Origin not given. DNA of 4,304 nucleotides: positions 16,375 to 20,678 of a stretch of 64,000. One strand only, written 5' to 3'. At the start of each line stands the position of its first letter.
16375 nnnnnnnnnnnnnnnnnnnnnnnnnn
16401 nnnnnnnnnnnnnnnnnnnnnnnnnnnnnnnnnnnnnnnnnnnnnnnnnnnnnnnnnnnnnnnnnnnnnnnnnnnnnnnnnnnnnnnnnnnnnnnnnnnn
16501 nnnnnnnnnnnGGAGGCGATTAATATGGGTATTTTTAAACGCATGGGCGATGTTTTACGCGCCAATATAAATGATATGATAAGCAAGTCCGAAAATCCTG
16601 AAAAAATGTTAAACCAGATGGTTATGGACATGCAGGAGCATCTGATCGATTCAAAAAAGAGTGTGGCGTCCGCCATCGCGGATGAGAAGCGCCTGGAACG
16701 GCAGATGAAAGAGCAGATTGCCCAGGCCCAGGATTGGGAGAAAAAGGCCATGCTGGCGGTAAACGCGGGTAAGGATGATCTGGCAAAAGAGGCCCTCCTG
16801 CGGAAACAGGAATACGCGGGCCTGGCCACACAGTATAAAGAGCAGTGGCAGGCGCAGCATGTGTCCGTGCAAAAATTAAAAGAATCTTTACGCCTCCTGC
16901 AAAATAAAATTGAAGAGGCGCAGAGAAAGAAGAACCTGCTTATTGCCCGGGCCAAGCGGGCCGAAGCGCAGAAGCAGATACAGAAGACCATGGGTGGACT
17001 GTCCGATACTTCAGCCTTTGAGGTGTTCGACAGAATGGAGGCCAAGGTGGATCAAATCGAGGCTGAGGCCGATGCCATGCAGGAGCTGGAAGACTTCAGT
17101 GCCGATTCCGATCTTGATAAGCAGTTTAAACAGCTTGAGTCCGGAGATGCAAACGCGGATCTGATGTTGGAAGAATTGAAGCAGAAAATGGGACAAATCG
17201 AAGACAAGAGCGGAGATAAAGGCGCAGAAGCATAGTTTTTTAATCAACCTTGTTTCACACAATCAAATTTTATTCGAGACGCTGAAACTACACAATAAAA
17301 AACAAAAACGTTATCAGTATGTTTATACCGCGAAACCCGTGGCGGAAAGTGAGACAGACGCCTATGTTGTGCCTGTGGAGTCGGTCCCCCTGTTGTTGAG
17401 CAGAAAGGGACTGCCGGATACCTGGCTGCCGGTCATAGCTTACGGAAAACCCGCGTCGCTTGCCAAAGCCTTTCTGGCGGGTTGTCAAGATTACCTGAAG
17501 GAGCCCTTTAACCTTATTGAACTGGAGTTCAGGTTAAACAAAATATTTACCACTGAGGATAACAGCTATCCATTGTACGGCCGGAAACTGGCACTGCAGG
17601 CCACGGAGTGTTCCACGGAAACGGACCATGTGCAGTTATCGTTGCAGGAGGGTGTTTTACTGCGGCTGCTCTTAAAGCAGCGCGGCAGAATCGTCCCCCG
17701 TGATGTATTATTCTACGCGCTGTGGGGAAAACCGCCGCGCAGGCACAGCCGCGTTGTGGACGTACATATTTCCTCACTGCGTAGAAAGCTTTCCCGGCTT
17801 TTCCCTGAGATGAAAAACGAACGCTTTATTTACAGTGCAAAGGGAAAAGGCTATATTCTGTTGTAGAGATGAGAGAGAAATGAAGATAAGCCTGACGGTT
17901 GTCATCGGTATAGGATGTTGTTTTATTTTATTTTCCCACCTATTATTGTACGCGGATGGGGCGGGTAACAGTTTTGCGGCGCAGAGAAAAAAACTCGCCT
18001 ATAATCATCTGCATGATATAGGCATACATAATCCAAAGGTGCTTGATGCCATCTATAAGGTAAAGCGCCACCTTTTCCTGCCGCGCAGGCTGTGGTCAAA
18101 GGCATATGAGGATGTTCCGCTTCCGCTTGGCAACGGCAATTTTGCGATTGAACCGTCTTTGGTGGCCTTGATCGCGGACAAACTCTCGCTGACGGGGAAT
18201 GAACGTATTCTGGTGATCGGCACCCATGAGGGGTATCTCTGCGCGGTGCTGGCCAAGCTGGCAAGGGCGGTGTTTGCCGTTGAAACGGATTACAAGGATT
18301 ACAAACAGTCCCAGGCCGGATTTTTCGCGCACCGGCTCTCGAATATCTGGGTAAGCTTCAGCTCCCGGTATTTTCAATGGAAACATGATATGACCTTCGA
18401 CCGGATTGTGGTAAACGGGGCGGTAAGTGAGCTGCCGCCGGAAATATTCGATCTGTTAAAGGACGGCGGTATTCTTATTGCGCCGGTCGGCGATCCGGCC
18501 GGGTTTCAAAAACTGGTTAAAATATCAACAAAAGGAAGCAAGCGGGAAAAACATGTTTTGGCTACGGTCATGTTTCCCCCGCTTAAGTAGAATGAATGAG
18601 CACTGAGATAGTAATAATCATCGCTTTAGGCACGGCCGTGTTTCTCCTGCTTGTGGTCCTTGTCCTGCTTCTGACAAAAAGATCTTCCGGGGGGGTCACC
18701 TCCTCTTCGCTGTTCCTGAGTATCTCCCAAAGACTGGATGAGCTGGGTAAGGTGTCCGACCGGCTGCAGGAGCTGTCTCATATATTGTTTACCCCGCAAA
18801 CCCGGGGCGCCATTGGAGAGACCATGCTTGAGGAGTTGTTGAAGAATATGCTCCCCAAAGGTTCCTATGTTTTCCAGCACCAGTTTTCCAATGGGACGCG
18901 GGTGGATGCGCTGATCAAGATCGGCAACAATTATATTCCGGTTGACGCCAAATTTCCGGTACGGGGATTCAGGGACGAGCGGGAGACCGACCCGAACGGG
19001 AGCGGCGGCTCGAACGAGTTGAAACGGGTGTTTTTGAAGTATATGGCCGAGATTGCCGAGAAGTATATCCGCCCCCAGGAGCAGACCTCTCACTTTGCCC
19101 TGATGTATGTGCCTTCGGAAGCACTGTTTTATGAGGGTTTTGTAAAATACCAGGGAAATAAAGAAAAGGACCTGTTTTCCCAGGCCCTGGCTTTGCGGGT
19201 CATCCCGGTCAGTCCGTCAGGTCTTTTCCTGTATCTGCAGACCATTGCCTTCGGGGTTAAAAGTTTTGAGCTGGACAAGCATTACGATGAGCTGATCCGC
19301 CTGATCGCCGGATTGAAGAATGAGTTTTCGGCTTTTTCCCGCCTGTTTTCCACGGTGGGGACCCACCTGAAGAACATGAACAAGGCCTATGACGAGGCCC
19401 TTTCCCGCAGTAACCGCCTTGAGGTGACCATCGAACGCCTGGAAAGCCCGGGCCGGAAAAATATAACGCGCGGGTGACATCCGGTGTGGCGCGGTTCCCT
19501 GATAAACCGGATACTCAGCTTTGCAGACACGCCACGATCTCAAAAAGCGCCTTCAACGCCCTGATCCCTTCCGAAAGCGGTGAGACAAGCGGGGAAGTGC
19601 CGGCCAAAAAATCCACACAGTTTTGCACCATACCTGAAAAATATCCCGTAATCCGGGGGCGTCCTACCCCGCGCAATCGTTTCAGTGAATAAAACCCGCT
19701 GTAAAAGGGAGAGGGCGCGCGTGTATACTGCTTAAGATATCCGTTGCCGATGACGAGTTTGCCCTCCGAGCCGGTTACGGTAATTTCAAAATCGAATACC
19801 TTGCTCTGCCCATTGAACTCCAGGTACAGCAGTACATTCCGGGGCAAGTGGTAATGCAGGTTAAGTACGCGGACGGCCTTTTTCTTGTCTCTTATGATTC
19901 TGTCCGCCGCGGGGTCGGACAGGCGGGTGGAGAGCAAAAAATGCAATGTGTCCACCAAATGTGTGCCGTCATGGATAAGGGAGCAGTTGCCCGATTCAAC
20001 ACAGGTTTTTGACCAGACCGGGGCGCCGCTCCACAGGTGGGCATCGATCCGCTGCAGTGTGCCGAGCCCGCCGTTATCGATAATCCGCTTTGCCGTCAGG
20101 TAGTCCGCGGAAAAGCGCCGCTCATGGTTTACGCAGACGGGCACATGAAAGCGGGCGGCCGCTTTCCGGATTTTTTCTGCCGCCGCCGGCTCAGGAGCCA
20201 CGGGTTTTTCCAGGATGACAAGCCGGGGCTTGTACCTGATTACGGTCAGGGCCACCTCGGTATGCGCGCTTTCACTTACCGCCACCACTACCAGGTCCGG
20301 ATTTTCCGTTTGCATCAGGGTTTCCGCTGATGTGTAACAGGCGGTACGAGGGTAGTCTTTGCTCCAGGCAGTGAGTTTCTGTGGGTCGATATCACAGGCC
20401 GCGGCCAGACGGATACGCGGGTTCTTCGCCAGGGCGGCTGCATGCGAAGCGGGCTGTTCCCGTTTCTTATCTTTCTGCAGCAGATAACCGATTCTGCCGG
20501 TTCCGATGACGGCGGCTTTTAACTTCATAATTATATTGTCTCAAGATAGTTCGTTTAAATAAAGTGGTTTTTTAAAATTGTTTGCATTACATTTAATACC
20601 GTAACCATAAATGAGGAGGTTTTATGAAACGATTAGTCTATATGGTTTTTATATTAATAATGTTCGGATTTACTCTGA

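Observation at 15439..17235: PspA operon led by a STAS+zinc-ribbon protein and a YbjN-like protein under a consensus sigma-70 promoter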

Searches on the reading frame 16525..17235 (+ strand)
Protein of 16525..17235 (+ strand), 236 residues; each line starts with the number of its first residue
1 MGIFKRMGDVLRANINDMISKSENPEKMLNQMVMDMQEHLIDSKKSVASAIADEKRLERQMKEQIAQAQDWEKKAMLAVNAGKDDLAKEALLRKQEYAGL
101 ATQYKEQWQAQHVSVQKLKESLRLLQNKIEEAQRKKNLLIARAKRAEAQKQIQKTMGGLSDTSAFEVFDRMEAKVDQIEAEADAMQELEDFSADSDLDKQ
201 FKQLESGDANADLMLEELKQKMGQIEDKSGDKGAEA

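Call 3: search_protein_families(library=pfam, proteins=[window:16525-17235:+], max_evalue=0.01)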
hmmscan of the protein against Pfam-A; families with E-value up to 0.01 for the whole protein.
window:16525-17235:+ (236 aa): 1 family
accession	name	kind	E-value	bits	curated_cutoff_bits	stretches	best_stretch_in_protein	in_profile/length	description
PF04012.17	PspA_IM30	-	2.9e-57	194.3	33.9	1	2-221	1-217/220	PspA/IM30 family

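Call 23: search_protein_families(library=ncbifam, proteins=[window:16525-17235:+], max_evalue=0.01)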
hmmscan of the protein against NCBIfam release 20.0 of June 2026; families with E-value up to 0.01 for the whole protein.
window:16525-17235:+ (236 aa): 4 families
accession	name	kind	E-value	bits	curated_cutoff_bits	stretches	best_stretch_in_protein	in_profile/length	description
TIGR02977.1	phageshock_pspA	equivalog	2.5e-48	164.7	242.95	1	1-223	1-218/219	phage shock protein PspA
NF007974.0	PRK10698.1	equivalog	2.2e-33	115.8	336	1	1-224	1-219/222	phage shock protein PspA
NF045984.1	StressProtLiaH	equivalog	9.4e-27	94.2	380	1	3-193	2-192/225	stress responsive protein LiaH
TIGR04376.1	TIGR04376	hypoth_equivalog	0.00048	20.2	125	1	23-183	20-181/189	TIGR04376 family protein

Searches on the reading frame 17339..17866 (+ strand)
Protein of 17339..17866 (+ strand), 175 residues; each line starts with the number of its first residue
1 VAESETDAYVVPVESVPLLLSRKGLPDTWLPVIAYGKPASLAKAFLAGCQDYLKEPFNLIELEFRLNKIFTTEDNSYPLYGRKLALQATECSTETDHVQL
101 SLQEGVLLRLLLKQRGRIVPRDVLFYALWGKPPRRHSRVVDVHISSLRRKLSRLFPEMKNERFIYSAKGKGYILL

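Call 3: search_protein_families(library=pfam, proteins=[window:17339-17866:+], max_evalue=0.01)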
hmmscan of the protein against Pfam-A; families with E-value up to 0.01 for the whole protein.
window:17339-17866:+ (175 aa): 1 family
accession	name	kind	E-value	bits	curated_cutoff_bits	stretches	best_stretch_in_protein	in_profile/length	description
PF00486.34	Trans_reg_C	-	3.5e-16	59.5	26.2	1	98-174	4-77/77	Transcriptional regulatory protein, C terminal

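Call 23: search_protein_families(library=ncbifam, proteins=[window:17339-17866:+], max_evalue=0.01)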
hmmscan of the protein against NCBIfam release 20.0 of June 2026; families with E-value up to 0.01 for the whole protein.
window:17339-17866:+ (175 aa): 37 families (the best 25 are shown)
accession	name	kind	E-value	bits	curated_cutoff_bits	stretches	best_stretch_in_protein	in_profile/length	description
NF045944.1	ResRegRpaBCyano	equivalog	6.2e-17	61.7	330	1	47-173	89-226/229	response regulator transcription factor RpaB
NF053854.1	RespRegPhoBBctds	equivalog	3.8e-13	49.3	270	1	43-157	88-213/225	two-component system response regulator PhoB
TIGR01387.1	cztR_silR_copR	subfamily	2.4e-12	47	279.2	1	41-174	85-218/218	heavy metal response regulator transcription factor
TIGR02154.1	PhoB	equivalog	6.2e-11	42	296.2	1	43-173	93-224/226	phosphate regulon transcriptional regulator PhoB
NF007663.1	PRK10336.1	equivalog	6.4e-11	42.4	345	1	47-155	93-205/219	quorum sensing response regulator transcription factor QseB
NF033117.2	vanR_ACDEGLN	exception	1.8e-10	40.8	350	1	47-173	90-224/226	VanR-ABDEGLN family response regulator transcription factor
NF040689.1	MtrAB_MtrA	equivalog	1.8e-10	40.6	300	1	43-172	86-216/219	MtrAB system response regulator MtrA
NF041734.1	resp_reg_RppA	equivalog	2.9e-10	39.9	250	1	42-174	90-227/229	two-component system response regulator RppA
NF008567.0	PRK11517.1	equivalog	3.9e-10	39.5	353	1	44-173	89-217/223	response regulator transcription factor HprR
NF008199.0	PRK10955.1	equivalog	4.3e-10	39.9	341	1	47-174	92-228/232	envelope stress response regulator transcription factor CpxR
NF008296.0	PRK11083.1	equivalog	6.2e-09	35.6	273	1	48-173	96-224/228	two-component system response regulator CreB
NF051850.1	RespRegRprY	equivalog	9.5e-09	35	370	1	41-174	91-226/234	response regulator transcription factor RprY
NF045991.1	RespRegCtrARhodob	equivalog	9.6e-09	35.3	350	1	43-174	89-221/224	response regulator transcription factor CtrA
NF008078.0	PRK10816.1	equivalog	1.2e-08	34.8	336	1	44-173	90-219/223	two-component system response regulator PhoP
NF007928.2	PRK10643.1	equivalog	3.4e-08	33.4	330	1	47-153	93-203/216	two-component system response regulator PmrA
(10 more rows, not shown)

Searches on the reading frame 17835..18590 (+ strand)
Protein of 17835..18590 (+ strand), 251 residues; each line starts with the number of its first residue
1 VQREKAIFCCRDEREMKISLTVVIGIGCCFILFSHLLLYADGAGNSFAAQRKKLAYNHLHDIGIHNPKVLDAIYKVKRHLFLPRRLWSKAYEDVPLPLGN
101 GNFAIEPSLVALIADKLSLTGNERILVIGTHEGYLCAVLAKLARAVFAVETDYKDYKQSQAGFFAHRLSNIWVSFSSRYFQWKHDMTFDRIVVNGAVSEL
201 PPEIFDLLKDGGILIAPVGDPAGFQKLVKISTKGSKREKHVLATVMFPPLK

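Call 3: search_protein_families(library=pfam, proteins=[window:17835-18590:+], max_evalue=0.01)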
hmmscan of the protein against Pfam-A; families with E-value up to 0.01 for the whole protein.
window:17835-18590:+ (251 aa): 2 families
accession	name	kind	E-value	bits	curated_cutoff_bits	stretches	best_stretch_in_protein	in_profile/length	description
PF01135.25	PCMT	-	1.2e-30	107.4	20.3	1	57-250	8-205/210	Protein-L-isoaspartate(D-aspartate) O-methyltransferase (PCMT)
PF00398.26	RrnaAD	-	3.6e-05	23.4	24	1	102-185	11-93/263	Ribosomal RNA adenine dimethylase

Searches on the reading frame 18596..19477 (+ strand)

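Call 3: search_protein_families(library=pfam, proteins=[window:18596-19477:+], max_evalue=0.01)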
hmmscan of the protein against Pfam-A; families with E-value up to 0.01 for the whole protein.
window:18596-19477:+ (293 aa): 1 family
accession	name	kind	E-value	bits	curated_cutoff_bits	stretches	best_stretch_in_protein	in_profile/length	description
PF02646.22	RmuC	-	1e-41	143.4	26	1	41-287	33-286/291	RmuC family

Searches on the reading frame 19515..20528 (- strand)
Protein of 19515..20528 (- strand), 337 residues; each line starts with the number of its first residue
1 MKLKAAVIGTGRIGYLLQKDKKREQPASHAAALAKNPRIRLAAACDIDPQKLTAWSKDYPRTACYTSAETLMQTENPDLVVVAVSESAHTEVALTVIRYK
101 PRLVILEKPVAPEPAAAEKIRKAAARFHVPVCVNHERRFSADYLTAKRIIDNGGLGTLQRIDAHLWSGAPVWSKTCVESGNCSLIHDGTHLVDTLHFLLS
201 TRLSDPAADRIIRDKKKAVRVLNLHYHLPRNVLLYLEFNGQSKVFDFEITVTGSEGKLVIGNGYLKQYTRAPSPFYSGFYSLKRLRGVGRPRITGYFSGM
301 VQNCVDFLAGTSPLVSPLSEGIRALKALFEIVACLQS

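Call 11: search_protein_families(library=pfam, proteins=[window:19515-20528:-], max_evalue=0.001)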
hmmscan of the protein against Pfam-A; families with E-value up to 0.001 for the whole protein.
window:19515-20528:- (337 aa): 3 families
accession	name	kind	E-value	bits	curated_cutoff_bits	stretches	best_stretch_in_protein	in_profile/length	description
PF01408.29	GFO_IDH_MocA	-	1.8e-16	61.4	24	1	4-135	2-120/120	Oxidoreductase family, NAD-binding Rossmann fold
PF22725.1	GFO_IDH_MocA_C3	-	9.2e-08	32.6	27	1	143-258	1-123/124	GFO/IDH/MocA C-terminal domain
PF03447.22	NAD_binding_3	-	0.00021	22.4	24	1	27-130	19-112/116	Homoserine dehydrogenase, NAD binding domain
